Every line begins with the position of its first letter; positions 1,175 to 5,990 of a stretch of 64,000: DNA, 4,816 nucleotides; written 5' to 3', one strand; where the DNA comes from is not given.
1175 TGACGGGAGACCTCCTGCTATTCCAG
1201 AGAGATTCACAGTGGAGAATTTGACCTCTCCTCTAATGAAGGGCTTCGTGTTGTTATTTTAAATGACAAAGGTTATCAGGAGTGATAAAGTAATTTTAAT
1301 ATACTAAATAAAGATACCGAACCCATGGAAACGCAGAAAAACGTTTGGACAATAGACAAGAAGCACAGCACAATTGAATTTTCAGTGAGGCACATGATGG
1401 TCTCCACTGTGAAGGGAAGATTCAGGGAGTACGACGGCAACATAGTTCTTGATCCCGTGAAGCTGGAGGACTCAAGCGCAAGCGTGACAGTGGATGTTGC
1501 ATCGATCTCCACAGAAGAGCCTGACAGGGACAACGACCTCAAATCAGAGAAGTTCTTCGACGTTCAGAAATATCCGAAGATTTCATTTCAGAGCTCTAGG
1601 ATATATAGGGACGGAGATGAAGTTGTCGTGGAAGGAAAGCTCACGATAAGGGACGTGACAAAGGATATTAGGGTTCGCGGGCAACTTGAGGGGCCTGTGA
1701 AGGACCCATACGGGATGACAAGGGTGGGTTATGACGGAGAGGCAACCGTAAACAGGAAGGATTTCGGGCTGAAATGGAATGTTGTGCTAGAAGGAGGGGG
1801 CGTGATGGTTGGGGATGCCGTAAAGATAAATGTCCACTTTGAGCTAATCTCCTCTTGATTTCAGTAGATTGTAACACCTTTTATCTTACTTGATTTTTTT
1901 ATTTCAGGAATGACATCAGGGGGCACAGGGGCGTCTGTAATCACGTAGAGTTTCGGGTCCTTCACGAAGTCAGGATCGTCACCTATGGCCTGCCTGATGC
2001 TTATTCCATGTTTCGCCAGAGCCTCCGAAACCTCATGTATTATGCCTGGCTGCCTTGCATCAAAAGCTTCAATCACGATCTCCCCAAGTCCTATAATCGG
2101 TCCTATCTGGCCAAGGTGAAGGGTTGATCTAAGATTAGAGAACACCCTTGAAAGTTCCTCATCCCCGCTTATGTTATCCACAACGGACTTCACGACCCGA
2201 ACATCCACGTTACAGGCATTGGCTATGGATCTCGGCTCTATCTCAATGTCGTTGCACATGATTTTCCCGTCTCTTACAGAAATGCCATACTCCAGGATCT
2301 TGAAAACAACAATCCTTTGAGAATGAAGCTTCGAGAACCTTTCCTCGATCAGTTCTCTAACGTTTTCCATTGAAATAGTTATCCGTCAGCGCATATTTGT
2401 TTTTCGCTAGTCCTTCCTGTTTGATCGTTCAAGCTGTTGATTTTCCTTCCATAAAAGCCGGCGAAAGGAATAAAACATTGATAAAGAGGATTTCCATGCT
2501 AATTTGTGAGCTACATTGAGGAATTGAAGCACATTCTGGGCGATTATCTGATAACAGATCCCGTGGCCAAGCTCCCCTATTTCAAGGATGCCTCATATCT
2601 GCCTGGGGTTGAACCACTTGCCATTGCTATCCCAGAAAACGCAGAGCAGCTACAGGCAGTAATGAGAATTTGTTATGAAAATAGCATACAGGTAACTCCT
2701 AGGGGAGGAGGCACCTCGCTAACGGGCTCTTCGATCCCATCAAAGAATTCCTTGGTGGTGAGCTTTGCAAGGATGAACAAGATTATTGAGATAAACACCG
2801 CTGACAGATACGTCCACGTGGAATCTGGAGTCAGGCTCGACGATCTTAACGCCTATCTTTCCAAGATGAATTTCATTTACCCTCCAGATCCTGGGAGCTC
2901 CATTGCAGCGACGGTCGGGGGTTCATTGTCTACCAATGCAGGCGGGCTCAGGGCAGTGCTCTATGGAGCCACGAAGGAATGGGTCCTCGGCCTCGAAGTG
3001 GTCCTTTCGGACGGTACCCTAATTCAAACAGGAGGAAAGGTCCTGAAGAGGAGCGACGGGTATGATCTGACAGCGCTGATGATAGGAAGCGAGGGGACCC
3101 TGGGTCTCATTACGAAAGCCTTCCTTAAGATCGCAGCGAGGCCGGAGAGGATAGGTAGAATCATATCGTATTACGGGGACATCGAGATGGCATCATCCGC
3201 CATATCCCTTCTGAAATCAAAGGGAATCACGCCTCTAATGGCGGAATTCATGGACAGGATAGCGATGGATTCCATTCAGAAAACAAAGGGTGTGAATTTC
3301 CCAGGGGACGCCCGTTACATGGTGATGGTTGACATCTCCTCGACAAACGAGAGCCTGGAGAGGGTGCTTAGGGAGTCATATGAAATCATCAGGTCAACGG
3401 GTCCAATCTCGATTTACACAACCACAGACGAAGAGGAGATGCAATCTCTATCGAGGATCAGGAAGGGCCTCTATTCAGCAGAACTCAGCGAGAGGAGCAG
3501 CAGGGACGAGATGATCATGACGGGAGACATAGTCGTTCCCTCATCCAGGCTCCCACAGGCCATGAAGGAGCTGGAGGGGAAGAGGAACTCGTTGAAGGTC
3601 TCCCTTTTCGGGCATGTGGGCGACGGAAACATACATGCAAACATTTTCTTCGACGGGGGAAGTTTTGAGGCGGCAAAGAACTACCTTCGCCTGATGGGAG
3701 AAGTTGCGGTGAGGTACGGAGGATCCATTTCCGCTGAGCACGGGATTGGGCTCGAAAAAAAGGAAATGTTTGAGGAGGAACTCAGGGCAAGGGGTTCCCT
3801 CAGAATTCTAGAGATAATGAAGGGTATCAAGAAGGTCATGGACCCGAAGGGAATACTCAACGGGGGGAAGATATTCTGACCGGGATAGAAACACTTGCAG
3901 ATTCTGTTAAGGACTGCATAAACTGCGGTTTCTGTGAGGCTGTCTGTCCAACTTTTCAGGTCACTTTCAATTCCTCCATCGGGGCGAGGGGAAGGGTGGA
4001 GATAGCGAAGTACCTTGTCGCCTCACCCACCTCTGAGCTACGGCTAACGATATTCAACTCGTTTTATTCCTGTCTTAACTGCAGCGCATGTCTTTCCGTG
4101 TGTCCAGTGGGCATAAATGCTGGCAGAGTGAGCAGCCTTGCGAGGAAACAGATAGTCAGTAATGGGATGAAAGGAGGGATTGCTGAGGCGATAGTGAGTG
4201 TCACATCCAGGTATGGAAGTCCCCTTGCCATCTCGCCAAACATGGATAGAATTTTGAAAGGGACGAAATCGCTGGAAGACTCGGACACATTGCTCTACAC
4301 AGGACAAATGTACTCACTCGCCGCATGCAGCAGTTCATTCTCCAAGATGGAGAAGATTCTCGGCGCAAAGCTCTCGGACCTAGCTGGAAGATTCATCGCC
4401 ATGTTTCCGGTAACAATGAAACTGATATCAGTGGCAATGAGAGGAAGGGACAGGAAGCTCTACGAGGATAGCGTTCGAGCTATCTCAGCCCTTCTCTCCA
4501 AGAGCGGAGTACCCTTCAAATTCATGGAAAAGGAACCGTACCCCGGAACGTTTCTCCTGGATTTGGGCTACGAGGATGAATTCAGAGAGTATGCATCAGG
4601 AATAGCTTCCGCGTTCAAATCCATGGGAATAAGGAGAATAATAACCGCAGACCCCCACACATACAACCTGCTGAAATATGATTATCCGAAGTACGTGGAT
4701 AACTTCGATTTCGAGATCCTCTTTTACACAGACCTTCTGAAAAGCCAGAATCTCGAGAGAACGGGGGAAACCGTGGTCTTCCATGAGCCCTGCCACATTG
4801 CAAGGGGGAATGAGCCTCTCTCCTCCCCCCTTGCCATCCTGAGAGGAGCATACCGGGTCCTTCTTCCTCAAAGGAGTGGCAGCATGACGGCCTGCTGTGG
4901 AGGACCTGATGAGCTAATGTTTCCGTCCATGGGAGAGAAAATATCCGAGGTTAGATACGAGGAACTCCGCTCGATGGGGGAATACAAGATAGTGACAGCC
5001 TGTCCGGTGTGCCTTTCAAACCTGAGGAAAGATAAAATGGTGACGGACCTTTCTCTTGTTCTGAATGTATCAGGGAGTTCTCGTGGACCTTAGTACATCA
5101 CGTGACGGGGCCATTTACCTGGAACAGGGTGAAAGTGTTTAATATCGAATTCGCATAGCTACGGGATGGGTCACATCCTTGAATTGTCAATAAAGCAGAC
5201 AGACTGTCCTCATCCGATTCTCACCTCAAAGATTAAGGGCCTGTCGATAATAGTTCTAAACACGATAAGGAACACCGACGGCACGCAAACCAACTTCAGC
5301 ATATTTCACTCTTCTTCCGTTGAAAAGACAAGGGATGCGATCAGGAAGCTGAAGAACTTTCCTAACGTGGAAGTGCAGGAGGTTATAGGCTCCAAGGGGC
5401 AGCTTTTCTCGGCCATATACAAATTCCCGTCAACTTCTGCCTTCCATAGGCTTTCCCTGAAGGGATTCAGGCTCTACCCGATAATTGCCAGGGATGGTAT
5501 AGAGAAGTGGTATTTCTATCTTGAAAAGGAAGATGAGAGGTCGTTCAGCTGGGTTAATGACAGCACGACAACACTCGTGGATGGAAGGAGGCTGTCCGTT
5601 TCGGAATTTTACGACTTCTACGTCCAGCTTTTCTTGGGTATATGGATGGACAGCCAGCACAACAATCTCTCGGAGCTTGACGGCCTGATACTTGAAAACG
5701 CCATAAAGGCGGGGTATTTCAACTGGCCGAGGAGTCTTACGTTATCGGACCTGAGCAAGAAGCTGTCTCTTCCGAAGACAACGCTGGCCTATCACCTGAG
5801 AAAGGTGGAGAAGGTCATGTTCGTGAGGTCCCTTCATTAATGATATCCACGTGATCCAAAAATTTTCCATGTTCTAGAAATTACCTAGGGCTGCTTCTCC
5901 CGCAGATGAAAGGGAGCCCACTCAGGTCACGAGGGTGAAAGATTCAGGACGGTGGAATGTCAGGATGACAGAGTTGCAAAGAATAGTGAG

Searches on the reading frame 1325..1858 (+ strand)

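Call 73: search_protein_families(library=pfam, proteins=[window:1325-1858:+], max_evalue=0.0001)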
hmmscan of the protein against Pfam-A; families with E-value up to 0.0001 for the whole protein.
window:1325-1858:+ (177 aa): 1 family
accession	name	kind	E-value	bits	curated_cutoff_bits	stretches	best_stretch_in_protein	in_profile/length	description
PF04264.18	YceI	-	5.4e-49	166.8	23.7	1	8-173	1-149/150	YceI-like domain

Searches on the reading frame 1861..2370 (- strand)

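Call 73: search_protein_families(library=pfam, proteins=[window:1861-2370:-], max_evalue=0.0001)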
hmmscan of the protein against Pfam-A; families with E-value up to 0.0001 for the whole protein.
window:1861-2370:- (169 aa): 1 family
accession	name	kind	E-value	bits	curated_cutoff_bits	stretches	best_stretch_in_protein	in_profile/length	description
PF01842.31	ACT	-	1.9e-05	24.8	27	0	107-159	10-63/66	ACT domain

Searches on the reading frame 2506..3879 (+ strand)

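Call 73: search_protein_families(library=pfam, proteins=[window:2506-3879:+], max_evalue=0.0001)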
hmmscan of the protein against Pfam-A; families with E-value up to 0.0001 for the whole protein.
window:2506-3879:+ (457 aa): 2 families
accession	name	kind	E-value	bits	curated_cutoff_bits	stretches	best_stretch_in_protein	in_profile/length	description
PF02913.24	FAD-oxidase_C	-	2.5e-49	168.7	21.2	1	221-456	10-248/248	FAD linked oxidases, C-terminal domain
PF01565.28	FAD_binding_4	-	2.4e-45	154.1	26.4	1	37-175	1-138/139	FAD binding domain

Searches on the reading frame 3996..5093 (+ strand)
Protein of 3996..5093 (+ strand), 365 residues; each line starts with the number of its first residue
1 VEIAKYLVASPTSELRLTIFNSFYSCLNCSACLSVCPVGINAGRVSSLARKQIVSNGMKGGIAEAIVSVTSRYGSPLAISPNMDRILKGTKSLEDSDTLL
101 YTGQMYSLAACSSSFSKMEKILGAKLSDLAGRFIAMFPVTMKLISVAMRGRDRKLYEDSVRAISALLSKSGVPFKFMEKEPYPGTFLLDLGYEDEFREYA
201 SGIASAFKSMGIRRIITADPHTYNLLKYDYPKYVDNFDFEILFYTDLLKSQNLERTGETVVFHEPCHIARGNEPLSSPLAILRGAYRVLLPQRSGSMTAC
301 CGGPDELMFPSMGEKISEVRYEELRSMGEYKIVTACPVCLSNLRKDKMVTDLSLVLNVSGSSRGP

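Call 73: search_protein_families(library=pfam, proteins=[window:3996-5093:+], max_evalue=0.0001)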
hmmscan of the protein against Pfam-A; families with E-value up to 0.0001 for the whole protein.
window:3996-5093:+ (365 aa): 1 family
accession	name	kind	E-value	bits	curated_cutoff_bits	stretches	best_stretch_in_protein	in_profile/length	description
PF02754.22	CCG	-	5.5e-10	39.6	20.6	1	260-344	1-85/85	Cysteine-rich domain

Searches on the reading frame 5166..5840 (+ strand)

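Call 73: search_protein_families(library=pfam, proteins=[window:5166-5840:+], max_evalue=0.0001)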
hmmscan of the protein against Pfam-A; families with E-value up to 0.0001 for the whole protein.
window:5166-5840:+ (224 aa): 1 family
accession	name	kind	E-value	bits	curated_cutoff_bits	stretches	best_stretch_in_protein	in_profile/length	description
PF04967.18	HTH_10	-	2.5e-13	50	23.1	1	174-216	7-49/53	HTH DNA binding domain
